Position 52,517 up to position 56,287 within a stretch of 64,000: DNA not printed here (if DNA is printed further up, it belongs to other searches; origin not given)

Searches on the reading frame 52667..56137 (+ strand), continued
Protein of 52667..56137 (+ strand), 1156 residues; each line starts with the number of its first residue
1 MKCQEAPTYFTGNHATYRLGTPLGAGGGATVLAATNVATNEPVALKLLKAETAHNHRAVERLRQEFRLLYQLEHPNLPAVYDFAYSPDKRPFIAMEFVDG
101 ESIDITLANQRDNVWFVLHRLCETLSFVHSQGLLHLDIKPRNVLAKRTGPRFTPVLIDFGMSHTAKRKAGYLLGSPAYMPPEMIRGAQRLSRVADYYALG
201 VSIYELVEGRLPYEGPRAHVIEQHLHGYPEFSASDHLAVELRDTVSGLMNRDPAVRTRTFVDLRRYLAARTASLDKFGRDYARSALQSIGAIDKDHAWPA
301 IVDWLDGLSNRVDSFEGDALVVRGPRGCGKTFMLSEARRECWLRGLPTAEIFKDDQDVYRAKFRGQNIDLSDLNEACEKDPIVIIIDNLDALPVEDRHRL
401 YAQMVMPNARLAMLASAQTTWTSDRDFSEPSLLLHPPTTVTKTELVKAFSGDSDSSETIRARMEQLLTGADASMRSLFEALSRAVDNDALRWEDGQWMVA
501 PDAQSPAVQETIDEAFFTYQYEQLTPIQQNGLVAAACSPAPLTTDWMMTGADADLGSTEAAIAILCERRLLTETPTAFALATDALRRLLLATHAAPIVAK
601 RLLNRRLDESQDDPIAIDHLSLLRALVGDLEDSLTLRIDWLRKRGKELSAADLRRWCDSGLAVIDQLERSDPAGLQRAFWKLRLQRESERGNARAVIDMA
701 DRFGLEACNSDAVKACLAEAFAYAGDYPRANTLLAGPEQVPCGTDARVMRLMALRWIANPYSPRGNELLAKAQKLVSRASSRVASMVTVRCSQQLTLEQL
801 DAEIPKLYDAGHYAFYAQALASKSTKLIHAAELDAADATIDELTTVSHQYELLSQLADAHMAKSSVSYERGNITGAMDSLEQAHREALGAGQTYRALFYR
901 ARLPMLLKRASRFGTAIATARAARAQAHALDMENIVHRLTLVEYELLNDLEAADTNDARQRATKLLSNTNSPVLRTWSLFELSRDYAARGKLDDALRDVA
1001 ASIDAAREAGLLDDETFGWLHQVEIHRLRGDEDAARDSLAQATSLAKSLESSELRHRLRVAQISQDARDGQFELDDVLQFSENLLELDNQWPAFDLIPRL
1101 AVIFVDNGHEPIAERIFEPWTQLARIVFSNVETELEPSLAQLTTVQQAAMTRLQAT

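Call 15: find_encoding_contigs(protein=P0001, flank=6000, max_places=3)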
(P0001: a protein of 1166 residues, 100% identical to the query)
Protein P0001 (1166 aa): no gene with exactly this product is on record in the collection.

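Call 16: find_encoding_contigs(protein=P0003, flank=6000, max_places=3)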
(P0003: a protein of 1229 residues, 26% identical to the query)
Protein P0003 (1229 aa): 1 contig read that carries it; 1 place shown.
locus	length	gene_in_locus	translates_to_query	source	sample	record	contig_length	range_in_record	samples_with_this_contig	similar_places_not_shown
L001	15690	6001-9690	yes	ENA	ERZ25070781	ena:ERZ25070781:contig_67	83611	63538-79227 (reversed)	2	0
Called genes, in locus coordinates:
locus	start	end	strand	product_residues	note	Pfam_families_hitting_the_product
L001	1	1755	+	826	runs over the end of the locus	PF01343:Peptidase_S49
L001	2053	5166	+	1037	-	PF02012:BNR (faint), PF13088:BNR_2 (weak), PF21471:Reelin_subrepeat-B (faint), PF13860:FlgD_ig (weak)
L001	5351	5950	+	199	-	-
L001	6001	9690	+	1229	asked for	PF00069:Pkinase, PF07714:PK_Tyr_Ser-Thr, PF03109:ABC1 (faint), PF07719:TPR_2 (faint), PF13604:AAA_30 (faint), PF10602:RPN7 (faint), PF13176:TPR_7 (faint), PF17874:TPR_MalT, +3 more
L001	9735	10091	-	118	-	-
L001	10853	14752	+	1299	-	PF00069:Pkinase, PF07714:PK_Tyr_Ser-Thr, PF03109:ABC1 (faint)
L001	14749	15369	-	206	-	-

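Call 17: find_encoding_contigs(protein=P0004, flank=6000, max_places=3)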
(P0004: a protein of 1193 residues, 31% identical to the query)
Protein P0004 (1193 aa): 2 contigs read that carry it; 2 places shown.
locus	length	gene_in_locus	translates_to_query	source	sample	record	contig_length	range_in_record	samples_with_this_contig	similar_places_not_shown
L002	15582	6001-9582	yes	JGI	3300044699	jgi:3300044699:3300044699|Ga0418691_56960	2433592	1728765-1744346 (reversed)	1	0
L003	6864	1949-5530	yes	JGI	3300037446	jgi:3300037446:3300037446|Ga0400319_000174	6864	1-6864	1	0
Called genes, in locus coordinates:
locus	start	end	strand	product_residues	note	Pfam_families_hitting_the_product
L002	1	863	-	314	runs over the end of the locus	PF01839:FG-GAP (faint), PF13517:FG-GAP_3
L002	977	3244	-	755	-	PF22904:NOMO1-like_2nd (faint), PF13620:CarboxypepD_reg (weak), PF13715:CarbopepD_reg_2 (faint), PF17210:SdrD_B (faint), PF00801:PKD, PF18911:PKD_4, PF22352:K319L-like_PKD (weak)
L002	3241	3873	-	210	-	PF13620:CarboxypepD_reg, PF13715:CarbopepD_reg_2, PF18962:Por_Secre_tail (faint)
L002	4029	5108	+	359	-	PF16184:Cadherin_3 (faint), PF17892:Cadherin_5 (weak), PF17963:Big_9, PF17803:Cadherin_4, PF17963:Big_9, PF17892:Cadherin_5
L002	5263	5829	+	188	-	-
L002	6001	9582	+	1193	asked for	PF00069:Pkinase, PF07714:PK_Tyr_Ser-Thr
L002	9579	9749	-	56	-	-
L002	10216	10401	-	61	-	-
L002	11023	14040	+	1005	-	PF13424:TPR_12 (faint), PF17874:TPR_MalT (faint), PF07719:TPR_2 (faint), PF00158:Sigma54_activat, PF07728:AAA_5 (weak), PF14532:Sigma54_activ_2, PF25601:AAA_lid_14, PF02954:HTH_8, +3 more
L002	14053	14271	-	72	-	-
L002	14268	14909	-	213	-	PF03264:Cytochrom_NNT (weak), PF22113:Mtrc-MtrF_II-IV_dom (faint)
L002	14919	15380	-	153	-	-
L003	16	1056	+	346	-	PF16184:Cadherin_3 (faint), PF17892:Cadherin_5 (weak), PF17963:Big_9, PF17803:Cadherin_4, PF17963:Big_9, PF17892:Cadherin_5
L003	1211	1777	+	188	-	-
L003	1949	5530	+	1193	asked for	PF00069:Pkinase, PF07714:PK_Tyr_Ser-Thr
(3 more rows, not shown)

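Call 51: find_related_loci(query=A2, collection=genome_contigs, flank=8000)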
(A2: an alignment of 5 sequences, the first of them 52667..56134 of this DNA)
Query A2 (1156 aa) in genome_contigs; peptide patterns used: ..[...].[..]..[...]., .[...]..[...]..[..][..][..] (x = any residue, [..] = any of these).
599 stretches matched a pattern (row limit reached: there are more); 557 encode a relative of the query (tblastn E <= 1e-3); the best 80 are kept; 80 distinct loci.
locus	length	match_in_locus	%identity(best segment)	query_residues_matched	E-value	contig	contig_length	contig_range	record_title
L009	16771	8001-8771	32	17-263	1e-29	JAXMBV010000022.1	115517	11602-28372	MAG: Planctomycetaceae bacterium isolate STL-PLA45 C4.2.fa-22, whole genome shotgun sequence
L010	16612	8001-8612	35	23-215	2e-28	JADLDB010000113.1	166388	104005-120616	MAG: Myxococcales bacterium isolate SJ252 c_000000626050, whole genome shotgun sequence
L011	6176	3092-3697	36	23-213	2e-28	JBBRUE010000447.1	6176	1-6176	MAG: Myxococcales bacterium isolate La3_concoct.158 La3_concoct.158_K_3135638_L_6176_cov_12.0000, whole genome shotgun s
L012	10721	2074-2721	35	12-216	8e-28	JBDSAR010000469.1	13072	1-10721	MAG: Chthoniobacteraceae bacterium isolate cluster1_bin.114 k127_11212505, whole genome shotgun sequence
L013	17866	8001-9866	34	17-219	6e-27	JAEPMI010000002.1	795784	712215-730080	MAG: Deltaproteobacteria bacterium isolate HCUG1432-5 NODE_2_length_795784_cov_32.147220, whole genome shotgun sequence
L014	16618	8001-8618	36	23-218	1e-26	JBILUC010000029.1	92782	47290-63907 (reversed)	MAG: Archangium sp. isolate ME2018-07-27_3300044621_group8_bin65 Rohwer_bin1477_scaffold_80_c1, whole genome shotgun seq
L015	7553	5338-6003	33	17-216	2e-26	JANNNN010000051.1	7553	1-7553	MAG: Planctomycetia bacterium isolate SOY_35_concoct_239 SOY_35_k141_2741024, whole genome shotgun sequence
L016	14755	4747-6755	33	15-215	4e-26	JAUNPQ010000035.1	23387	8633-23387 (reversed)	MAG: Bacteroidales bacterium isolate S36M_St_35 NODE_1251_length_23387_cov_7.244214, whole genome shotgun sequence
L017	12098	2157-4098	34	6-215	9e-26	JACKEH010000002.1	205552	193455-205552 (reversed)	MAG: Sandaracinus sp. isolate HK-STAS-MYXO-28 HK-STAS-MYXO-28_2, whole genome shotgun sequence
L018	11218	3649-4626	30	17-346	1e-25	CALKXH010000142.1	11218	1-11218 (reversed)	MAG: uncultured Anaerolineae bacterium isolate H1_Bin_METABAT__151_1 genome assembly, contig: c_000000619599, whole geno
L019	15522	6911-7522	35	17-213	3e-25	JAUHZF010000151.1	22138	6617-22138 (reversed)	MAG: Polyangia bacterium isolate 4_bin.22 NODE_1683_length_22138_cov_1.022398, whole genome shotgun sequence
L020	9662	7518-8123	32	23-213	7e-25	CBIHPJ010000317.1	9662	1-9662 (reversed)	MAG TPA_asm: uncultured Myxococcales bacterium isolate SRR18156209_binner23_Refined_20 genome assembly, contig: ERZ27336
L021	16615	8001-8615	30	16-214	1e-24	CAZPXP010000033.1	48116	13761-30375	MAG TPA_asm: uncultured Ferruginibacter sp. isolate SRP292972_co3_135 genome assembly, contig: NODE_559_length_48116_cov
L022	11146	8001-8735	29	23-256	2e-24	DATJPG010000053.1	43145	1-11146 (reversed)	MAG TPA_asm: Acidobacteriota bacterium isolate SMAG_U14907 k141_3336082, whole genome shotgun sequence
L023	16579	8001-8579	35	23-215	3e-24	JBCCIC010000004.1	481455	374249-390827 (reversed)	MAG: Actinomycetota bacterium isolate P01_B01_bin.81 k141_709110_length_481455_cov_96.8598, whole genome shotgun sequenc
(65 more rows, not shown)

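Call 52: find_encoding_contigs(protein=P0005, flank=8000, max_places=2)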
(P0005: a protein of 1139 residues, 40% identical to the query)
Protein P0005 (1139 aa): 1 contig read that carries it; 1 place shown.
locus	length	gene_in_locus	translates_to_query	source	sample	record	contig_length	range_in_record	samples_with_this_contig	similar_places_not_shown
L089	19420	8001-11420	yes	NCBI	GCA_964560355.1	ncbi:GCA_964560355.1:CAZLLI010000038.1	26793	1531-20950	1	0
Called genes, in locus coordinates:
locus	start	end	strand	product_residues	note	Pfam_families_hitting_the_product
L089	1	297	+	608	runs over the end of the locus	?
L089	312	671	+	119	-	-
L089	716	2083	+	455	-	PF01546:Peptidase_M20, PF07687:M20_dimer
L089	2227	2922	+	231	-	-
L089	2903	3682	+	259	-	-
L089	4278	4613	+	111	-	-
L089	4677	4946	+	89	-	PF01527:HTH_Tnp_1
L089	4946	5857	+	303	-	PF13276:HTH_21, PF00665:rve, PF13683:rve_3, PF13333:rve_2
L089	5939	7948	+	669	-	PF13860:FlgD_ig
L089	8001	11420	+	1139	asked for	PF00069:Pkinase, PF03109:ABC1 (weak), PF07714:PK_Tyr_Ser-Thr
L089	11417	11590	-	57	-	-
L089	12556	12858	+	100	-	-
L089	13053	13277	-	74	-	-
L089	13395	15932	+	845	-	PF00515:TPR_1 (faint), PF07719:TPR_2 (faint), PF13424:TPR_12, PF00158:Sigma54_activat, PF07728:AAA_5 (weak), PF14532:Sigma54_activ_2, PF25601:AAA_lid_14, PF02954:HTH_8, +4 more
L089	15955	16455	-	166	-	PF01220:DHquinase_II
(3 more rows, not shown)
